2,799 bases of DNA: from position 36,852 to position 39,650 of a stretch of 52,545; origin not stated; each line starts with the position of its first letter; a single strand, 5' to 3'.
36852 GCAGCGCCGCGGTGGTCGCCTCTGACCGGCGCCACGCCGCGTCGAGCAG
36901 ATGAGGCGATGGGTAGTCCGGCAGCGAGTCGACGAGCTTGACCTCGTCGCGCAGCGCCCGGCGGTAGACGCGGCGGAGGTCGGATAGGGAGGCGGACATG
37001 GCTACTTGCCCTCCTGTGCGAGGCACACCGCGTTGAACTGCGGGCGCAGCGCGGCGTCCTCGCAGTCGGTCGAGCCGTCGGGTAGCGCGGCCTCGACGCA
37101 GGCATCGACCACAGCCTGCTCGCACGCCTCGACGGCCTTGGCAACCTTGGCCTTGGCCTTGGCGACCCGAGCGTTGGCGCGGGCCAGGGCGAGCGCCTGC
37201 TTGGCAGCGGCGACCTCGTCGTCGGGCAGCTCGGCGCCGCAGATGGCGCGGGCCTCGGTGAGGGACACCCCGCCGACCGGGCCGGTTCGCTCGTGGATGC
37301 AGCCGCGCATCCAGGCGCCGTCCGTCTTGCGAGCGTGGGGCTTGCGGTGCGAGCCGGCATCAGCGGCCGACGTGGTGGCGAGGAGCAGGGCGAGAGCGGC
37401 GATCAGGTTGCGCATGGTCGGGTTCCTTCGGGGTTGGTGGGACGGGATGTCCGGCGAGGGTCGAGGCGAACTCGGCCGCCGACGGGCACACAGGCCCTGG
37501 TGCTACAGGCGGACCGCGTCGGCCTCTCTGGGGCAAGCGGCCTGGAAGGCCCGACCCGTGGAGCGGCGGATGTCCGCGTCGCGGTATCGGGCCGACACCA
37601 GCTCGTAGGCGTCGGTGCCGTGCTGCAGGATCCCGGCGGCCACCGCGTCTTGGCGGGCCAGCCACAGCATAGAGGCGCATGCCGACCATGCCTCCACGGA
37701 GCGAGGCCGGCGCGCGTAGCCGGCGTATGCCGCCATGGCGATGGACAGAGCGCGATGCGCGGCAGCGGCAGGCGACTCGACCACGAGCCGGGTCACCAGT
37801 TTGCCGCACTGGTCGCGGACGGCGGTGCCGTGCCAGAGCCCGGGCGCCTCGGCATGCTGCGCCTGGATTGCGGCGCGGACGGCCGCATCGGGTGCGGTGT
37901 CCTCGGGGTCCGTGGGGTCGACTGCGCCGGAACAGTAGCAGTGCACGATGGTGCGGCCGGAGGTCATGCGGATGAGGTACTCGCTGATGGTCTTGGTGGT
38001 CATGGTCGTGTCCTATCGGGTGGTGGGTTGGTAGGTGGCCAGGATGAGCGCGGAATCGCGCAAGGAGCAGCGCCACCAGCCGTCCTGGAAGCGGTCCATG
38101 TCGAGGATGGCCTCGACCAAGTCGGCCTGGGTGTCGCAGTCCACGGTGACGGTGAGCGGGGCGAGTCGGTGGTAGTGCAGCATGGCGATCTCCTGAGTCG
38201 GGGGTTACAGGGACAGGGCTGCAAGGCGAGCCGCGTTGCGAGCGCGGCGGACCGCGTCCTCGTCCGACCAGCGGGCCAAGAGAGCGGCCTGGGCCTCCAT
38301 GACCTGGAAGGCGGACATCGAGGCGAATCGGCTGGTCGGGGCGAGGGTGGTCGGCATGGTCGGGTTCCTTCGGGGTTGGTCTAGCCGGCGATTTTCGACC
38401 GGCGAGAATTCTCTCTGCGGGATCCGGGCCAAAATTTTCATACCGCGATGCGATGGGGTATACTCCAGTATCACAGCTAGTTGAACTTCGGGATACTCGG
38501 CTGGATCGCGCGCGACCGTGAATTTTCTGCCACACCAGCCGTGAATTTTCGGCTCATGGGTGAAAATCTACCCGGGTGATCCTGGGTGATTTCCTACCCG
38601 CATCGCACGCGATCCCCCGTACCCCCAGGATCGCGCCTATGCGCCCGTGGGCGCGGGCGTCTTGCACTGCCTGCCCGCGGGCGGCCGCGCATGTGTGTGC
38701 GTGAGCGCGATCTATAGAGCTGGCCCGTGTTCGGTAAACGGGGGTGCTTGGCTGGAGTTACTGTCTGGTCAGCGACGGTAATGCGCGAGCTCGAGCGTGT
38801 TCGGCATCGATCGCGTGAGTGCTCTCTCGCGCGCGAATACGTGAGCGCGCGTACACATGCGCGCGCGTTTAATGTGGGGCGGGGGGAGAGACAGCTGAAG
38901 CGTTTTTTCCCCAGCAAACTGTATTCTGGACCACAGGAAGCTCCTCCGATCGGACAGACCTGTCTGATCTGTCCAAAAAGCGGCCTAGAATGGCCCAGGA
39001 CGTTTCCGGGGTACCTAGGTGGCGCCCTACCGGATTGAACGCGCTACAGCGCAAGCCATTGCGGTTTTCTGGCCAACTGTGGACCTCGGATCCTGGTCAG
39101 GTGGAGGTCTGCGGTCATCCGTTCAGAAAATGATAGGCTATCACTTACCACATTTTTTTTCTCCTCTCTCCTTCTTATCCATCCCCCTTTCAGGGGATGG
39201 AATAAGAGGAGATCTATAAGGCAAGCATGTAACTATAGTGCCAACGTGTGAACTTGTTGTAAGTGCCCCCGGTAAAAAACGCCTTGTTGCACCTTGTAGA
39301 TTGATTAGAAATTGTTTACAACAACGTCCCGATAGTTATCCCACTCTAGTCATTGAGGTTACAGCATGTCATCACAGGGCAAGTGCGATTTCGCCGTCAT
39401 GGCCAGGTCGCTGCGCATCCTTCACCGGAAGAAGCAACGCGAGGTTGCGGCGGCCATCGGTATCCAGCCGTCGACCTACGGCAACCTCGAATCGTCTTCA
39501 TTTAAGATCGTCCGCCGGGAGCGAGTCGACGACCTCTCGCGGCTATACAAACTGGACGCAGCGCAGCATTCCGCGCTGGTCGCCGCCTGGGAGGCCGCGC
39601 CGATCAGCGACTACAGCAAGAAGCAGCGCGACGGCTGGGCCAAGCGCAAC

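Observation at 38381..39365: A roughly 1-kb gene-free control region with iteron-like repeats in an otherwise overlap-packed genome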

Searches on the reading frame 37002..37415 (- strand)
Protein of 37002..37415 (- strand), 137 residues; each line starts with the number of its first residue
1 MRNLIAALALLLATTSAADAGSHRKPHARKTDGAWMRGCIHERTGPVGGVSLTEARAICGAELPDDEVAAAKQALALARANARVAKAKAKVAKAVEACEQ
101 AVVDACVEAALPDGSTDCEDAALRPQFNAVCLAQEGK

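Call 10: search_protein_families(library=pfam, proteins=[window:37002-37415:-], max_evalue=0.01)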
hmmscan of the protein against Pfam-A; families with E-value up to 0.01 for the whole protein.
window:37002-37415:- (137 aa): 0 families

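Call 11: search_protein_families(library=phrogs, proteins=[window:37002-37415:-], max_evalue=0.01)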
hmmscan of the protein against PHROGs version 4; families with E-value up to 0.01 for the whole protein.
window:37002-37415:- (137 aa): 0 families

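Call 42: find_homologous_proteins(query=window:37002-37415:-, max_evalue=0.001)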
Query window:37002-37415:- (137 aa): 37 proteins with E <= 0.001 among 1818 candidates.
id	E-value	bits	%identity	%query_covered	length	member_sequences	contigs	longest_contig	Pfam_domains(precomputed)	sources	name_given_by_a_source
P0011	2.6e-79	281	100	100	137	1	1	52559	-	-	-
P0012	7.1e-66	238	85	99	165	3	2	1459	-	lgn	-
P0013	3.7e-59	216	80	100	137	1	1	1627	-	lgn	-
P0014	7.3e-50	186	70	100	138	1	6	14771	-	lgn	-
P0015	2.0e-48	182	73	100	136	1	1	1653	-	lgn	-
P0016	5.2e-48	180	76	83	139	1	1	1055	-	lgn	-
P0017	2.1e-46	175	78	79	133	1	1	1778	-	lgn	-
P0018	3.3e-46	174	70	75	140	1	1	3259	-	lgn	-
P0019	5.7e-44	167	64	100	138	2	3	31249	-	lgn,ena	-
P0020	2.3e-43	165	69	93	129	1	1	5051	-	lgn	-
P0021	1.7e-42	162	61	100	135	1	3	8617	-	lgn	-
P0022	4.6e-42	161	65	93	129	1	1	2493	-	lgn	-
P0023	7.5e-42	160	67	93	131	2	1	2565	-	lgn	-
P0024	7.8e-42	160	62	100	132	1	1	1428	-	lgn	-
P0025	9.3e-42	160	63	100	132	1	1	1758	-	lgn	-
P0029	2.5e-39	152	64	93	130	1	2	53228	-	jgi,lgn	jgi:hypothetical protein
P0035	2.2e-33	133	63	93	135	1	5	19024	-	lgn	-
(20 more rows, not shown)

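Call 43: find_encoding_contigs(protein=P0029, flank=6000, max_places=4)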
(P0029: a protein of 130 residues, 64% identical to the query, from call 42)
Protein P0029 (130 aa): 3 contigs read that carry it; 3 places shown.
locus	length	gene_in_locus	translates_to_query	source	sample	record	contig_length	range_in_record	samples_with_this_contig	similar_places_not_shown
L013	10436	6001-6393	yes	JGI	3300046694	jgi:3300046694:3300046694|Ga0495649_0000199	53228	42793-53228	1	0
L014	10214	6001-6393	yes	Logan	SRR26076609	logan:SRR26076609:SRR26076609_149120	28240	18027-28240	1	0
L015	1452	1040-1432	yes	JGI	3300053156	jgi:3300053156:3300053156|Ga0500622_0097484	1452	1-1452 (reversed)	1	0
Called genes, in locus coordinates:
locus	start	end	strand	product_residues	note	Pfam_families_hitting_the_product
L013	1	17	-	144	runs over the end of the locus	-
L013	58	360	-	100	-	-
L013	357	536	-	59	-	-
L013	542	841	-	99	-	-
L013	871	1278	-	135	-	-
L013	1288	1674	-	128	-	-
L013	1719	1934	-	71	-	-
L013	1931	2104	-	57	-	-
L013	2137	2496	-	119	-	-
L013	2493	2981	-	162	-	PF05866:RusA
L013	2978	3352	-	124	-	-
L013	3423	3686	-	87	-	-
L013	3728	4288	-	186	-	PF13560:HTH_31 (faint), PF01381:HTH_3 (weak)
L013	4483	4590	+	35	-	-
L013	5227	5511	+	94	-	-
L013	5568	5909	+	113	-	-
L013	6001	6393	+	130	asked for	-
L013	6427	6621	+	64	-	-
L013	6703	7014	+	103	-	-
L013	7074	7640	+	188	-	-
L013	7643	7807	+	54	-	-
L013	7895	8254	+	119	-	-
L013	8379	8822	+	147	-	-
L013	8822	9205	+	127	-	-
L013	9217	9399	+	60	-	-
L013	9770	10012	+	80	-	-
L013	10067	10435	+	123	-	?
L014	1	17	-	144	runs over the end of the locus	-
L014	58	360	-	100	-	-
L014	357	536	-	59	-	-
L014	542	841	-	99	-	-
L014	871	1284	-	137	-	-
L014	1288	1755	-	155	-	-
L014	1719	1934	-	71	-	-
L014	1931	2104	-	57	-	-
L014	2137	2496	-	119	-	-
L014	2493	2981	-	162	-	PF05866:RusA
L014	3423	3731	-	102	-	-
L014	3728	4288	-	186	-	PF13560:HTH_31 (faint), PF01381:HTH_3 (weak)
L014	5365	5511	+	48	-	-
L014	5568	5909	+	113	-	-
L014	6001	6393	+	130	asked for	-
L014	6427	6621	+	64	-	-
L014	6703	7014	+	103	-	-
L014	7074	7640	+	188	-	-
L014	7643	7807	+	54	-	-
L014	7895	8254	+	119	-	-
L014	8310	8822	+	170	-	-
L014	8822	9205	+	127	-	-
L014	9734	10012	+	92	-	-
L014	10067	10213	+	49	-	?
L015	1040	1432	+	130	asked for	-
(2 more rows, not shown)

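Call 44: find_encoding_contigs(protein=P0019, flank=6000, max_places=4)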
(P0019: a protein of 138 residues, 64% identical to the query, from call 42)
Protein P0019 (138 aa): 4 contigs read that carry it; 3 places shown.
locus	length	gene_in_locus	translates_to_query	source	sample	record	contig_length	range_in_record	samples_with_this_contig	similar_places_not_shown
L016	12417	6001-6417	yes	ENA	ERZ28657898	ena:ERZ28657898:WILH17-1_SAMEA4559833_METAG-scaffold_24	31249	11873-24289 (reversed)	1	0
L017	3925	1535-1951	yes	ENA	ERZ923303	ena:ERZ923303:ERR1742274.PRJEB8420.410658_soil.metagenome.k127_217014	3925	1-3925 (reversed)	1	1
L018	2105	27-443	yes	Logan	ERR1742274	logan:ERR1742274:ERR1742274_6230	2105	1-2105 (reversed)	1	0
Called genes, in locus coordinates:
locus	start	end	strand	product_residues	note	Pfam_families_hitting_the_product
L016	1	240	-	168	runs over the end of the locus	-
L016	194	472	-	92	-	-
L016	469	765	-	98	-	-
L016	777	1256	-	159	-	-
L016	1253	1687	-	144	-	-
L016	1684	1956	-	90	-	-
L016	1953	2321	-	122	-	-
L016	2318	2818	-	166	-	PF05866:RusA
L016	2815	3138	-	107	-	-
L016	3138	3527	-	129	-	-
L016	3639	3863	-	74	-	-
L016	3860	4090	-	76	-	-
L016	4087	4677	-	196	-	-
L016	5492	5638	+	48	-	-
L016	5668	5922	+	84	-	-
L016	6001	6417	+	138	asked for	-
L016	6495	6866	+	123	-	-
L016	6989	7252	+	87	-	-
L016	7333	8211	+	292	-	-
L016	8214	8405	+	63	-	-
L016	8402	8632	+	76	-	-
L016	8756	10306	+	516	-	-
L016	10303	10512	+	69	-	-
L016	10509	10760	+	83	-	-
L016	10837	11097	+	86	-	-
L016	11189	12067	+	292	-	-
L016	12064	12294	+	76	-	-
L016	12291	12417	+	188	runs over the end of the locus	-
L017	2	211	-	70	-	?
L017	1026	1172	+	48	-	-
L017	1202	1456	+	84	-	-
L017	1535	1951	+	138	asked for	-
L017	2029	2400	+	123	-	-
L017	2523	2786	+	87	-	-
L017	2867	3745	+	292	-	-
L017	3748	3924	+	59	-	?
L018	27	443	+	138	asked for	-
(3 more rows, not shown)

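Call 45: find_encoding_contigs(protein=P0014, flank=6000, max_places=6)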
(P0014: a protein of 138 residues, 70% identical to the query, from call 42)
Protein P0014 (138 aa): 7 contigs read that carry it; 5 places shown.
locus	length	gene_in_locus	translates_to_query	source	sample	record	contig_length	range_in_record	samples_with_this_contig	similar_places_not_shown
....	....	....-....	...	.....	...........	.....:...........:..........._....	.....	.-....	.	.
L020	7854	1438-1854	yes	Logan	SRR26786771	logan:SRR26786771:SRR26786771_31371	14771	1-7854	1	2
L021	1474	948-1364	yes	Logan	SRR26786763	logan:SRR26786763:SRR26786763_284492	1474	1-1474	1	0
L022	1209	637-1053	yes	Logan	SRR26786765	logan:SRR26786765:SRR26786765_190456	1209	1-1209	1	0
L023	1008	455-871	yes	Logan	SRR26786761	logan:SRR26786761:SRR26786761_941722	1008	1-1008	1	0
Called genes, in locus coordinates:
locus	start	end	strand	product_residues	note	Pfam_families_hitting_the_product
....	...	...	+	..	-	-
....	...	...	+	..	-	-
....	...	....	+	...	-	-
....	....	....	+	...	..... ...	-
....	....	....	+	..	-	-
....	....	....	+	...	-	-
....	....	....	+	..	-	-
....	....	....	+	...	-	-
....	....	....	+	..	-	-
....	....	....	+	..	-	-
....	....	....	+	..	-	-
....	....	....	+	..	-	-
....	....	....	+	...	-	-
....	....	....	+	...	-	-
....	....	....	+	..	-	-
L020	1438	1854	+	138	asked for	-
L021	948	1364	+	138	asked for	-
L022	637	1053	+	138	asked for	-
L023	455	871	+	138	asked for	-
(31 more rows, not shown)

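Call 63: find_encoding_contigs(protein=P0035, flank=3500, max_places=10)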
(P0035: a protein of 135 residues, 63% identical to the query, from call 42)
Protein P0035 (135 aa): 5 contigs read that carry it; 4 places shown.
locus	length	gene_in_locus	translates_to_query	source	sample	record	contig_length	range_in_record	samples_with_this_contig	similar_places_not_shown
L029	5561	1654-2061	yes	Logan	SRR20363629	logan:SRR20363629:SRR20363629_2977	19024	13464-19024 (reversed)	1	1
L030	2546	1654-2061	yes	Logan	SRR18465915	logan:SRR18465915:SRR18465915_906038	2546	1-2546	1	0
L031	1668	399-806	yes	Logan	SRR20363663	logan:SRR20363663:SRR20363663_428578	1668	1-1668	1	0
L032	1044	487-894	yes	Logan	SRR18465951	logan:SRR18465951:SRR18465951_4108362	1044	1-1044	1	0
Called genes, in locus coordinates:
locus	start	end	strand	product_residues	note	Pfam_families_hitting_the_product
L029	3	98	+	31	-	?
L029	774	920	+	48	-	-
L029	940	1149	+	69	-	-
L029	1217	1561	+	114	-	-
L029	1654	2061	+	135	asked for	-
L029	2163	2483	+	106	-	-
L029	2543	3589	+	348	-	-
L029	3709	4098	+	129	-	-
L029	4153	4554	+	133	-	-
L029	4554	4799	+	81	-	-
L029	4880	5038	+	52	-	-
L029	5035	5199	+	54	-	-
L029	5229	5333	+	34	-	-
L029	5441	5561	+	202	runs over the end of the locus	-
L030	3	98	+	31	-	?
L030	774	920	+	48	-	-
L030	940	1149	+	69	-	-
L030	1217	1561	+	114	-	-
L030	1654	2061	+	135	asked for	-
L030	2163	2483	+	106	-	-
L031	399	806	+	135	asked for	-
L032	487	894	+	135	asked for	-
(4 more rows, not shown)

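Call 77: find_related_loci(query=A4, collection=genome_contigs, flank=6000)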
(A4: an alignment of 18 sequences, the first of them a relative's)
Query A4 (137 aa) in genome_contigs; peptide patterns used: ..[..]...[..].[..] (x = any residue, [..] = any of these).
106 stretches matched a pattern; 1 encode a relative of the query (tblastn E <= 1e-3); 1 distinct loci.
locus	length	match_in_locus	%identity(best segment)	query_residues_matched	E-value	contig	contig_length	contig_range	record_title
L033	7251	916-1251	61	24-134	1e-31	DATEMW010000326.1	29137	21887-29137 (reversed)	MAG TPA_asm: Candidatus Methylomirabilota bacterium isolate SMAG_U8953 k141_2326217, whole genome shotgun sequence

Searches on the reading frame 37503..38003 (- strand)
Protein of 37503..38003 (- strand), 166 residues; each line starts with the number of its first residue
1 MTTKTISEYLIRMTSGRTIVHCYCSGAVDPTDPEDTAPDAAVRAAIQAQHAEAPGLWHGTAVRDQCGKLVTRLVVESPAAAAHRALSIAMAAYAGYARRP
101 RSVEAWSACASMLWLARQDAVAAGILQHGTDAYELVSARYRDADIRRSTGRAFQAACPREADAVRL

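Call 10: search_protein_families(library=pfam, proteins=[window:37503-38003:-], max_evalue=0.01)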
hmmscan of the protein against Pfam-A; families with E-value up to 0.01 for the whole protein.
window:37503-38003:- (166 aa): 0 families

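Call 11: search_protein_families(library=phrogs, proteins=[window:37503-38003:-], max_evalue=0.01)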
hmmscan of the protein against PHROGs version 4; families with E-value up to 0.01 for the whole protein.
window:37503-38003:- (166 aa): 0 families

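Call 18: find_related_loci(query=window:37503-38003:-, collection=viral_contigs, flank=6000)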
Query window:37503-38003:- (166 aa) in viral_contigs; peptide patterns used: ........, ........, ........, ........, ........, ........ (x = any residue, [..] = any of these).
10 stretches matched a pattern, but none encodes a relative of the query by tblastn (E <= 1e-3).

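Call 29: find_homologous_proteins(query=window:37503-38003:-, max_evalue=0.001)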
Query window:37503-38003:- (166 aa): 1 proteins with E <= 0.001 among 1885 candidates.
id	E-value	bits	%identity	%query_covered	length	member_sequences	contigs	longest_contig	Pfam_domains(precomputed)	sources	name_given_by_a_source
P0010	4.4e-102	357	100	100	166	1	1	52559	-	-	-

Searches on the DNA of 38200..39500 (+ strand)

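Call 6: search_dna_similar(query=window:38300-39450:+, collection=phages, mode=distant, max_rows=30)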
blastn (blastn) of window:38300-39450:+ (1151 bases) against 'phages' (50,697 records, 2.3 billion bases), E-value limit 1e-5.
No match.

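Call 20: search_rna_families(source=window, start=38200, end=39500, threshold=evalue, max_evalue=10, show_alignments=3)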
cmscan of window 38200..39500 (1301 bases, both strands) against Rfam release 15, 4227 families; matches with E-value up to 10: 9.
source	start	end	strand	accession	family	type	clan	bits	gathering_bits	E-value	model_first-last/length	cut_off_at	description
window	39153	39217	-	RF03794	MIR5298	Gene; miRNA;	-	23.7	70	0.57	1-80/80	no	MIR5298 microRNA precursor family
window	39138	39224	-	RF00492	SCARNA17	Gene; snRNA; snoRNA; scaRNA;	-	22.4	75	0.14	43-125/144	no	small Cajal body-specific RNA 17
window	39155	39221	-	RF00736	mir-320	Gene; miRNA;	-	20.6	55.5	0.097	1-76/76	no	mir-320 microRNA precursor family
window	39125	39200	-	RF02995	IMES-5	Gene; sRNA;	-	19.1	96.1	0.64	1-150/150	no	IMES-5 RNA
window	39151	39198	-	RF02980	freshwater-2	Cis-reg;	-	17.5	49.9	8.4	1-84/84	no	freshwater-2 RNA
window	39124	39236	-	RF00516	ylbH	Cis-reg; leader;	-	17.3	50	0.66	1-122/122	no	ylbH leader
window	39161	39223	-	RF03872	MIR6426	Gene; miRNA;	-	17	96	4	1-84/84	no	MIR6426 microRNA precursor family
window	38596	38681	-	RF02932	Betaproteobacteria-1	Gene; sRNA;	-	16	49.4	2.7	1-120/120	no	Betaproteobacteria-1 RNA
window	38882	38988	-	RF02058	STnc400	Gene;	-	15.3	80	8.2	1-125/125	no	Gammaproteobacterial sRNA STnc400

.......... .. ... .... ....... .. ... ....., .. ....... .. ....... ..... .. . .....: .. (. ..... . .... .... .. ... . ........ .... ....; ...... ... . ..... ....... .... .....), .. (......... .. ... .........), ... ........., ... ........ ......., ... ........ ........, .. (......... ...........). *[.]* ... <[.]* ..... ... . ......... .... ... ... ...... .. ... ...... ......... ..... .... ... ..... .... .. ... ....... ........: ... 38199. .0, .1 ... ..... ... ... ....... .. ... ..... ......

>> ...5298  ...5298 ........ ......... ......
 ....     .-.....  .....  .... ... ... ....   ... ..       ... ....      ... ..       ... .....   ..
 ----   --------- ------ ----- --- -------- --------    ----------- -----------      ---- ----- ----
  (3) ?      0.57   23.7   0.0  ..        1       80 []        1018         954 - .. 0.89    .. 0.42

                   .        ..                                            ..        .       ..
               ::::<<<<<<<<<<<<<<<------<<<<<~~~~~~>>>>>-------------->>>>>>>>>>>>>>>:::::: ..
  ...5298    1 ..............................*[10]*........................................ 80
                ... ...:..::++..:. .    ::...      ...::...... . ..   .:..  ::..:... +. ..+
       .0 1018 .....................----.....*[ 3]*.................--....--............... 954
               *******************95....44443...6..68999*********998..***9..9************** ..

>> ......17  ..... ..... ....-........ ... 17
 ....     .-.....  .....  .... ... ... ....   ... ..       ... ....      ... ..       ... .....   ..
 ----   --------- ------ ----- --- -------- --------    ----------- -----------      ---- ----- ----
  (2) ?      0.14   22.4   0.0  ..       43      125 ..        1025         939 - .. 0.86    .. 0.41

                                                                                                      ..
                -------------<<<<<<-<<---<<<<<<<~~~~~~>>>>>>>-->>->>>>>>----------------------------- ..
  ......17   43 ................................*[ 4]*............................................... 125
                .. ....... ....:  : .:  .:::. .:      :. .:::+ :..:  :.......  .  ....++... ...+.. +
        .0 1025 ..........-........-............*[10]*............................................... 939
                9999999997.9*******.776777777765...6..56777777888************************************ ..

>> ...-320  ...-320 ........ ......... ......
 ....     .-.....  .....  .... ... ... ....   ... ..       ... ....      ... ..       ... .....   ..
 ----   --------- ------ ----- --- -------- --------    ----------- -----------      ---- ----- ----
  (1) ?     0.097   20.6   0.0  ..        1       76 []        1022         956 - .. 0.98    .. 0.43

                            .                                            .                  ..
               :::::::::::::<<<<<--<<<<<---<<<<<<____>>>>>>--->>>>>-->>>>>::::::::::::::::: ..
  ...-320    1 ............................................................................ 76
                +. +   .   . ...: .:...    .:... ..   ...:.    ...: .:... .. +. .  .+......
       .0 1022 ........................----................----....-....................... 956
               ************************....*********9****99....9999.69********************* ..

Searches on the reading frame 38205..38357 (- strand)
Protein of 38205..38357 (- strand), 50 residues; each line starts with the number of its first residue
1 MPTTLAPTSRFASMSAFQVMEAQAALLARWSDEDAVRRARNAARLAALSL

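Call 10: search_protein_families(library=pfam, proteins=[window:38205-38357:-], max_evalue=0.01)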
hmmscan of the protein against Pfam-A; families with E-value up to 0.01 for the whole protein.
window:38205-38357:- (50 aa): 0 families

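Call 11: search_protein_families(library=phrogs, proteins=[window:38205-38357:-], max_evalue=0.01)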
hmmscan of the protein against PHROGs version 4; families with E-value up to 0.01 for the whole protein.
window:38205-38357:- (50 aa): 0 families

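Call 30: find_encoding_contigs(protein=window:38205-38357:-, flank=5000, max_places=10)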
Protein window:38205-38357:- (50 aa): 1 contig read that carries it; 1 place shown.
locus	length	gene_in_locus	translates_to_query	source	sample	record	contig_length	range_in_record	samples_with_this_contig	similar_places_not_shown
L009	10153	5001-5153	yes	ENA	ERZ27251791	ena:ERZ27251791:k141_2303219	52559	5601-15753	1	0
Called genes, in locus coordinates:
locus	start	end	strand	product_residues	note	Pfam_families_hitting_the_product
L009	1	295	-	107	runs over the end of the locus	-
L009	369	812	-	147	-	-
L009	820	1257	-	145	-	-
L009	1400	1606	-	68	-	-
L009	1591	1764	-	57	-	-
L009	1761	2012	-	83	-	-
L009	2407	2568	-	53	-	-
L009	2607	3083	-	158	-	PF05866:RusA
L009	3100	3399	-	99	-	-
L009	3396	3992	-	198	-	PF13560:HTH_31 (faint)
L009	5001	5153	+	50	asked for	-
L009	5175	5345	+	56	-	-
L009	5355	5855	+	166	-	-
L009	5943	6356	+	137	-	-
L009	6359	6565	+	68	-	-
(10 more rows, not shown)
